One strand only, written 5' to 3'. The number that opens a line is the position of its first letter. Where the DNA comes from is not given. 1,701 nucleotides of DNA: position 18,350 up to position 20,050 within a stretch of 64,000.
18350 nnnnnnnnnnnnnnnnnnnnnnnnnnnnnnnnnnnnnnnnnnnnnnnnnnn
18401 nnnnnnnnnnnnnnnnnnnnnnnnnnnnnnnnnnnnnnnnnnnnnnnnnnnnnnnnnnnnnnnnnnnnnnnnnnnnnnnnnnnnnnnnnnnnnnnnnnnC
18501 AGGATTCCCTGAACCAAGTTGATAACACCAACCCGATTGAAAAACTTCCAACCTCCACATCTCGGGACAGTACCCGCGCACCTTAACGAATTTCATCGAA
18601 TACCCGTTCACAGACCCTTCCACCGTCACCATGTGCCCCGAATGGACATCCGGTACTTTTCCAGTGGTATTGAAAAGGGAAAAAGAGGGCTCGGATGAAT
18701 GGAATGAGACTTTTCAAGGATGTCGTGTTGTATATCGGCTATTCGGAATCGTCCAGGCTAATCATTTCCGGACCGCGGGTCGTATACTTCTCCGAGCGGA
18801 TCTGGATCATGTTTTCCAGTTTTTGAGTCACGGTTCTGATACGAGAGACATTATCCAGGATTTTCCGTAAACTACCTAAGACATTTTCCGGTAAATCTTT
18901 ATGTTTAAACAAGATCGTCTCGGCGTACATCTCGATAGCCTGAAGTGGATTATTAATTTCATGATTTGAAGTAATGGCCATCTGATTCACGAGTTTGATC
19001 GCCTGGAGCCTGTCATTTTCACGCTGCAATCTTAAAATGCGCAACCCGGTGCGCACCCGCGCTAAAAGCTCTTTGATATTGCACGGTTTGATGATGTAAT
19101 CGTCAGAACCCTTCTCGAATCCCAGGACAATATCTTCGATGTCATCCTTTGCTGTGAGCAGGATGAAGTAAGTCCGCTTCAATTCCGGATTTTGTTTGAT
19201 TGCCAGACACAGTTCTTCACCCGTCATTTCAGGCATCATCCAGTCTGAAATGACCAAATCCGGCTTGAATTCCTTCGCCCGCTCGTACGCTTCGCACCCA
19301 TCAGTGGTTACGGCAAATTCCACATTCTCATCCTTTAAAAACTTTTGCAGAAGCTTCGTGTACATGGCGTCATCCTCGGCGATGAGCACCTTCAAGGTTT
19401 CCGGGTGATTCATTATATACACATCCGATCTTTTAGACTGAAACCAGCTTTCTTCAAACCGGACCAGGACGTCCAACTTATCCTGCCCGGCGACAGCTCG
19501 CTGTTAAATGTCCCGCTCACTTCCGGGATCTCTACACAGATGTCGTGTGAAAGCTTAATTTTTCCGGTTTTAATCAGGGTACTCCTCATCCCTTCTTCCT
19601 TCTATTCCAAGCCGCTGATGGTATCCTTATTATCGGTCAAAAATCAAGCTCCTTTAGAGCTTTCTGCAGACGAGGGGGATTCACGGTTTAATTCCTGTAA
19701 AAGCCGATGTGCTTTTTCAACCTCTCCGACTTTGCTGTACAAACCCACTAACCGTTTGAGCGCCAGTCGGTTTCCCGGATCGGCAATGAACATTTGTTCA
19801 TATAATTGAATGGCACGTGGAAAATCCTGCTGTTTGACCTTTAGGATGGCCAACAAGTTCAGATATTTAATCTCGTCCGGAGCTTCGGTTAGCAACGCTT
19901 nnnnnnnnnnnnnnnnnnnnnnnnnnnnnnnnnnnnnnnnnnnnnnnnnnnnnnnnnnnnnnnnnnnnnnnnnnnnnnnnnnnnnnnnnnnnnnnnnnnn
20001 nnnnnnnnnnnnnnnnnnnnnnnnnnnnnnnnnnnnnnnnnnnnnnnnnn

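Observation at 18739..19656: Sigma-28-driven REC-DHp protein: a second kinase-like protein without a catalytic domain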

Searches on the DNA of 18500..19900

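Call 30: search_rna_families(source=window, start=18500, end=19900, threshold=evalue, max_evalue=1)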
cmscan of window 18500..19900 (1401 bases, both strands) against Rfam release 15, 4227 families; matches with E-value up to 1: 0.
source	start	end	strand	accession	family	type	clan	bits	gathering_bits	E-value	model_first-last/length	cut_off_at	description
